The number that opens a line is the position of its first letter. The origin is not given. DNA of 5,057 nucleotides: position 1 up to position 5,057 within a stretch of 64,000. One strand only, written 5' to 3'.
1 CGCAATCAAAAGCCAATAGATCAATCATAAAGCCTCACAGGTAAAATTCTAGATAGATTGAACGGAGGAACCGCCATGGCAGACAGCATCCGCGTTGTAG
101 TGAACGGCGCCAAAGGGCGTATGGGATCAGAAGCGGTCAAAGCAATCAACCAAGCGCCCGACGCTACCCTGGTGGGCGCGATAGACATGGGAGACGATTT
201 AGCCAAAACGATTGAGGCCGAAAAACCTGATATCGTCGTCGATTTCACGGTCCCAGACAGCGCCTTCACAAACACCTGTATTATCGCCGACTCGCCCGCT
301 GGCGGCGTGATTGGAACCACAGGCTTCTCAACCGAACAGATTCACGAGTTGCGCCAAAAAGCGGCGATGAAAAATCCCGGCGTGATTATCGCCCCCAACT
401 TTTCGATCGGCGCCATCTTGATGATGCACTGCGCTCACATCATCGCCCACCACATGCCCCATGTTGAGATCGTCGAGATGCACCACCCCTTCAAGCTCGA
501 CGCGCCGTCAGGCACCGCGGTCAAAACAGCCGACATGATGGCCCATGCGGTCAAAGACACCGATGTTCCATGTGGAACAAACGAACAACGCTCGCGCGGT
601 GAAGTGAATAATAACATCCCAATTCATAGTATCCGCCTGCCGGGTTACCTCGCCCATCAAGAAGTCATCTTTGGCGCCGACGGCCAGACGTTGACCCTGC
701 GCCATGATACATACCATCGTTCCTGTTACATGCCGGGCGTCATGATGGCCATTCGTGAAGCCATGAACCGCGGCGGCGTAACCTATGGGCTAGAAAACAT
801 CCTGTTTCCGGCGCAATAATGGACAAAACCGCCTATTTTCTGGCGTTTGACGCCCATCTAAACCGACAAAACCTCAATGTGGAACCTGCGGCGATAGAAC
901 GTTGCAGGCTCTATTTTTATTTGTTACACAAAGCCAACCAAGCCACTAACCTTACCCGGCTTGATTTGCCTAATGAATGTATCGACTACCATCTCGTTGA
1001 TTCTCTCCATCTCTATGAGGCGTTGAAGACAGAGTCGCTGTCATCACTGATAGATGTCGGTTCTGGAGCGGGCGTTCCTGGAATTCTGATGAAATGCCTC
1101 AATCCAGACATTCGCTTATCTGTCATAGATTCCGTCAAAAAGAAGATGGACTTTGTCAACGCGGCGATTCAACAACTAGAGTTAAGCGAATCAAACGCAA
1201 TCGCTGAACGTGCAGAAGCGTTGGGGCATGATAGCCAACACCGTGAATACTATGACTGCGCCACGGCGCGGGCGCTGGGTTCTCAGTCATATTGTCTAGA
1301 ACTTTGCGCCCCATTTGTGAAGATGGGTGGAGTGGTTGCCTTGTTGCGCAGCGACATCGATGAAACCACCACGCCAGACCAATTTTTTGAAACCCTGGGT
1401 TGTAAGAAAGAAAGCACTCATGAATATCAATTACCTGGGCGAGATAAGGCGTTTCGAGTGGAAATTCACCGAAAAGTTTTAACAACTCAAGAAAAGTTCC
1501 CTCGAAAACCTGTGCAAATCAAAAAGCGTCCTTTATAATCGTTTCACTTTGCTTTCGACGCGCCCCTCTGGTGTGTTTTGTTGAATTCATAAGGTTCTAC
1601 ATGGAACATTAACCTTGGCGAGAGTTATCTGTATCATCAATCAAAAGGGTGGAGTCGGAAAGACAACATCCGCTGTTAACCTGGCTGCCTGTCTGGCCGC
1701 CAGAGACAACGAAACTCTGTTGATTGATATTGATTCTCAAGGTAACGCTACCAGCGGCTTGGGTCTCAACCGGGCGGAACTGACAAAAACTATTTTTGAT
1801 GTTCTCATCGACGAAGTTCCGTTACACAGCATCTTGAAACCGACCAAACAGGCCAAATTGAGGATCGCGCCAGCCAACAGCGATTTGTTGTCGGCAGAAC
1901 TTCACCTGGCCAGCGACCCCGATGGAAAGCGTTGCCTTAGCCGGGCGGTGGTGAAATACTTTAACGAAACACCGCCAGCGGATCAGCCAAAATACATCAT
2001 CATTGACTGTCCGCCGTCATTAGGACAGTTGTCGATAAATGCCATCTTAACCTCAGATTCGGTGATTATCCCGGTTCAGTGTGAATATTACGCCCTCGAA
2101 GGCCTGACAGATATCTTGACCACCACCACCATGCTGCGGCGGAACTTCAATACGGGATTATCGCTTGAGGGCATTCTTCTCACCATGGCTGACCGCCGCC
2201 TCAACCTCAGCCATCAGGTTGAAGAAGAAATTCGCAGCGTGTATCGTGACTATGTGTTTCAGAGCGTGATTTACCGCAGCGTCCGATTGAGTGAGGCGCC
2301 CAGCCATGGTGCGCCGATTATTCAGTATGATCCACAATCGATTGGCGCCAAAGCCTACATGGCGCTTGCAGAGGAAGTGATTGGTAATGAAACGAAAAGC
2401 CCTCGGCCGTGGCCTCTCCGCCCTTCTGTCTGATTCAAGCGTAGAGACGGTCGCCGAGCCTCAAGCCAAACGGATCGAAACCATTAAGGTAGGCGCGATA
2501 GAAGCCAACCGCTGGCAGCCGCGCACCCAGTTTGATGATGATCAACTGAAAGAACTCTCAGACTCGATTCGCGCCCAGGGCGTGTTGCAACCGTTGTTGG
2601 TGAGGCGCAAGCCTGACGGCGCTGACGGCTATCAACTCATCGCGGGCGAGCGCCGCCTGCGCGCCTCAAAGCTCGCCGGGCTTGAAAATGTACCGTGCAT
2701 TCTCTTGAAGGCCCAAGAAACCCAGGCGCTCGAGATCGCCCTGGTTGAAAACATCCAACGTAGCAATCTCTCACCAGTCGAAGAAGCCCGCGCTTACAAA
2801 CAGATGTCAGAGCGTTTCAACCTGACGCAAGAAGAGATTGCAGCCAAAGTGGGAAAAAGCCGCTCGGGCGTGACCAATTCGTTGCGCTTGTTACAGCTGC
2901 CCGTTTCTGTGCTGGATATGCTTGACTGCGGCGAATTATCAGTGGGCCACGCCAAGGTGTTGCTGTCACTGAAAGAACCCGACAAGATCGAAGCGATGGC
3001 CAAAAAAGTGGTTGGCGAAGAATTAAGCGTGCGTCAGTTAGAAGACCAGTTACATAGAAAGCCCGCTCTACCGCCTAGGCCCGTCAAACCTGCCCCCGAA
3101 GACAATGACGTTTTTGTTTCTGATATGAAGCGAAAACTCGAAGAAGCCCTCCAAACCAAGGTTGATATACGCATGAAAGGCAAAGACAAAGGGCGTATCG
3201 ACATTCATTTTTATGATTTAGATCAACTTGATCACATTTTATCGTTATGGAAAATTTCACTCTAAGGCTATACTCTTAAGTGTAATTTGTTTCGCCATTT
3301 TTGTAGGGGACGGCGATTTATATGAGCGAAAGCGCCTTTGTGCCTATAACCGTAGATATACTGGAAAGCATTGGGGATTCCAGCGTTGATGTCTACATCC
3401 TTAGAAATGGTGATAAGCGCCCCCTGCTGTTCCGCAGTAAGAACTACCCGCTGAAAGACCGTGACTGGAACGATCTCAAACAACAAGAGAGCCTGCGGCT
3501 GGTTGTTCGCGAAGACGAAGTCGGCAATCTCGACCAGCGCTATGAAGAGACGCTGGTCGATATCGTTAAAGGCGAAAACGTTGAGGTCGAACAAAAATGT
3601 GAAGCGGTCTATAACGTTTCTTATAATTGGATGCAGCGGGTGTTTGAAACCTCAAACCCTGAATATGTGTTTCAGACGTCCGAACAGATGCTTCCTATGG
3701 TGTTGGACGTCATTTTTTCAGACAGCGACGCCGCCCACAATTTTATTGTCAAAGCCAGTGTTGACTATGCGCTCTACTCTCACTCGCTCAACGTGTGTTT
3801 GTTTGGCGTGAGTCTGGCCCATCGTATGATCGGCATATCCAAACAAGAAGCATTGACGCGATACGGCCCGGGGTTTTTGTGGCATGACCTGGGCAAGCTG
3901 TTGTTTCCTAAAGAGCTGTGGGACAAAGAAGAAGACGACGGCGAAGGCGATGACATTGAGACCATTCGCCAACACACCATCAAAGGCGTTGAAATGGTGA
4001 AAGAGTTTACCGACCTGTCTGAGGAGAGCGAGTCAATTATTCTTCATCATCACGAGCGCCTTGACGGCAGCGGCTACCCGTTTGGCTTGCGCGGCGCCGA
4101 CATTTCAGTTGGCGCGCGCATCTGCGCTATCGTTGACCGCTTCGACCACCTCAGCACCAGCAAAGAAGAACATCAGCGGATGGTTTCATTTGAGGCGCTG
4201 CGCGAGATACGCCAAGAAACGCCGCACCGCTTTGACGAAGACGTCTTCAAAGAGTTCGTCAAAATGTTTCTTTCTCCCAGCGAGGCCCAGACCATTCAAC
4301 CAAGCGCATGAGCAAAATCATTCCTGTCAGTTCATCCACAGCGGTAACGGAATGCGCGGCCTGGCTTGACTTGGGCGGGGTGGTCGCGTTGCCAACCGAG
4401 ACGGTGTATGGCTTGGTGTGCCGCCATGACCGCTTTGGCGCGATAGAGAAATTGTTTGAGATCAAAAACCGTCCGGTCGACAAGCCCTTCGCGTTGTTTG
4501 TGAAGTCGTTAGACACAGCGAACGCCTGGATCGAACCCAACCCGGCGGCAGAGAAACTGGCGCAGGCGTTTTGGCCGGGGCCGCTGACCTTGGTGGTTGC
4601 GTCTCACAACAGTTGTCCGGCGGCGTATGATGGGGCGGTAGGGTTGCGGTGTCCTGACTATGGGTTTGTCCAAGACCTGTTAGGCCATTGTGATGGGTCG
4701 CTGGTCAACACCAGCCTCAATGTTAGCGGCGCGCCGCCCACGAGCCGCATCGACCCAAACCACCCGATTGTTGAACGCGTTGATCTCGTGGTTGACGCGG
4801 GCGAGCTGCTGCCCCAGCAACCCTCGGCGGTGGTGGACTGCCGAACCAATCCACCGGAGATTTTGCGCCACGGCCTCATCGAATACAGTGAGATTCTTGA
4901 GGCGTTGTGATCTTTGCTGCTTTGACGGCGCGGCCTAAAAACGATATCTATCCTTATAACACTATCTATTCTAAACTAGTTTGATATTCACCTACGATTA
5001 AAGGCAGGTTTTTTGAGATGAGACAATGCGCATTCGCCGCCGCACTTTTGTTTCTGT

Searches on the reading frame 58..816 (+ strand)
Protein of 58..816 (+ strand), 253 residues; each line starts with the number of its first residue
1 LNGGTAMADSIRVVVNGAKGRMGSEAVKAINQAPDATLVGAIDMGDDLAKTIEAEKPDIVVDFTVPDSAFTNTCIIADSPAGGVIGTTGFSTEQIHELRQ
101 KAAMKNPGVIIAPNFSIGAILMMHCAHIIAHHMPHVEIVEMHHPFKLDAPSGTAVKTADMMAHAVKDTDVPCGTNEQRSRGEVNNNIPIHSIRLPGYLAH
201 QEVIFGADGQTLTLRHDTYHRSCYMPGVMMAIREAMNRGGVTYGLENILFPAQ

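Call 55: search_protein_families(library=pfam, proteins=[window:58-816:+], max_evalue=0.0001)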
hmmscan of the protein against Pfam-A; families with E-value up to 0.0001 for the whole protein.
window:58-816:+ (253 aa): 2 families
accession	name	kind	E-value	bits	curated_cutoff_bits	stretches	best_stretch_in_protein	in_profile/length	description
PF05173.19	DapB_C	-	5.2e-32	110.9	27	1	118-249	1-121/121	Dihydrodipicolinate reductase, C-terminus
PF01113.26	DapB_N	-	2.7e-23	82.9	25.6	1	11-115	1-124/124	Dihydrodipicolinate reductase, N-terminus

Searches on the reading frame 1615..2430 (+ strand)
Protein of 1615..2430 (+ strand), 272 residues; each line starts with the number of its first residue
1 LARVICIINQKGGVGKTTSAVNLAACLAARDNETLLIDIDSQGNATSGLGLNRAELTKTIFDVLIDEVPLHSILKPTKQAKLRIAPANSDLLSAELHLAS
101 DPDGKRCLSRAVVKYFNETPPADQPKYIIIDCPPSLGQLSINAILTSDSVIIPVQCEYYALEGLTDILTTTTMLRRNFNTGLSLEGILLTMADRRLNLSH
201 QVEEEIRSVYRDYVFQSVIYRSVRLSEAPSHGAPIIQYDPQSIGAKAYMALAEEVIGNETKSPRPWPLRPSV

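Call 55: search_protein_families(library=pfam, proteins=[window:1615-2430:+], max_evalue=0.0001)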
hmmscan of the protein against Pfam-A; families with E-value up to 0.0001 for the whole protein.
window:1615-2430:+ (272 aa): 7 families
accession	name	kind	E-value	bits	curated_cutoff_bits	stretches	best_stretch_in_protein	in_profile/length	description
PF13614.12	AAA_31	-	3e-53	180.8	27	1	3-183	2-176/177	AAA domain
PF01656.29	CbiA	-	3.2e-24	85.7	25.4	1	5-235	1-125/125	CobQ/CobB/MinD/ParA nucleotide binding domain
PF10609.15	ParA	-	7.6e-11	42.3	27.1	1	3-152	4-141/246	NUBPL iron-transfer P-loop NTPase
PF09140.17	MipZ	-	8.9e-08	32.2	20.7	1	4-176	2-151/262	ATPase MipZ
PF00142.24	Fer4_NifH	-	3.1e-07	30.6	25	0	8-66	5-61/271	4Fe-4S iron sulfur cluster binding proteins, NifH/frxC family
PF06564.18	CBP_BcsQ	-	5.9e-06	26.4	21.3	0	4-41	3-40/234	Cellulose biosynthesis protein BcsQ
PF02374.21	ArsA_ATPase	-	8.6e-05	22.3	24.3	0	7-40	5-38/305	Anion-transporting ATPase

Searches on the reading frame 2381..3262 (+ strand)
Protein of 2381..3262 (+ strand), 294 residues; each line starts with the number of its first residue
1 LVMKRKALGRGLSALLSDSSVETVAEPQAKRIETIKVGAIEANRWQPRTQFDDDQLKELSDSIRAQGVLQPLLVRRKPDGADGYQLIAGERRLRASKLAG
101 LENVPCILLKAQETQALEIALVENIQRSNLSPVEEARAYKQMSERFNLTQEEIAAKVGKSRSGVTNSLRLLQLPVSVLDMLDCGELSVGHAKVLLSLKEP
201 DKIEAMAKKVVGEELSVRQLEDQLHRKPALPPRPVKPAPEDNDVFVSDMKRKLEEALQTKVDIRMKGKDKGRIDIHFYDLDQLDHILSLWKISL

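Call 55: search_protein_families(library=pfam, proteins=[window:2381-3262:+], max_evalue=0.0001)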
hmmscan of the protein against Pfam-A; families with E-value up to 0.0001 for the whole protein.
window:2381-3262:+ (294 aa): 3 families
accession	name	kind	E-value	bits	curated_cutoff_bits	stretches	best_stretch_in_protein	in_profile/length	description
PF17762.8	HTH_ParB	-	3.1e-35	120.8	22.6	1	129-225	2-98/102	ParB HTH domain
PF02195.25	ParB_N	-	6.5e-32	109.9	26.3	1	31-126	2-95/95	ParB N-terminal domain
PF23552.2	ParB_C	-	4.8e-12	45.6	23.8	1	246-290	5-49/50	ParB dimerisation domain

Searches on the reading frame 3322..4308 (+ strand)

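Call 55: search_protein_families(library=pfam, proteins=[window:3322-4308:+], max_evalue=0.0001)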
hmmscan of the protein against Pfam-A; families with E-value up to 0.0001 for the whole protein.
window:3322-4308:+ (329 aa): 2 families
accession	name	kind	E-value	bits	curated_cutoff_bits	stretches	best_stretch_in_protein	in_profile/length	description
PF13487.12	HD_5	-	6.3e-24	85.1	27.2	1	186-308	47-170/170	HD domain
PF01966.28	HD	-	1.2e-12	48.6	22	1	152-275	2-114/116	HD domain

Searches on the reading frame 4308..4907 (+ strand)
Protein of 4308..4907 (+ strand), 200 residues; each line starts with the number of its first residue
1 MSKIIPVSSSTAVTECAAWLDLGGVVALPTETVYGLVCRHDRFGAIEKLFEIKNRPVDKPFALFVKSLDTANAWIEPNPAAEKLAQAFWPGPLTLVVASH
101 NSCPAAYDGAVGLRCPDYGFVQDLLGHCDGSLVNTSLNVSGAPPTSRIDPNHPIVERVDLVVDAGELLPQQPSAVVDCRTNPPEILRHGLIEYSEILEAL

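Call 55: search_protein_families(library=pfam, proteins=[window:4308-4907:+], max_evalue=0.0001)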
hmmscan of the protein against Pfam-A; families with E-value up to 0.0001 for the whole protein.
window:4308-4907:+ (200 aa): 1 family
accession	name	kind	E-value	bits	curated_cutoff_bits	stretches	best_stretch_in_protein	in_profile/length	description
PF01300.24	Sua5_yciO_yrdC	-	1.1e-44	152.4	25.1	1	20-189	3-178/178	Telomere recombination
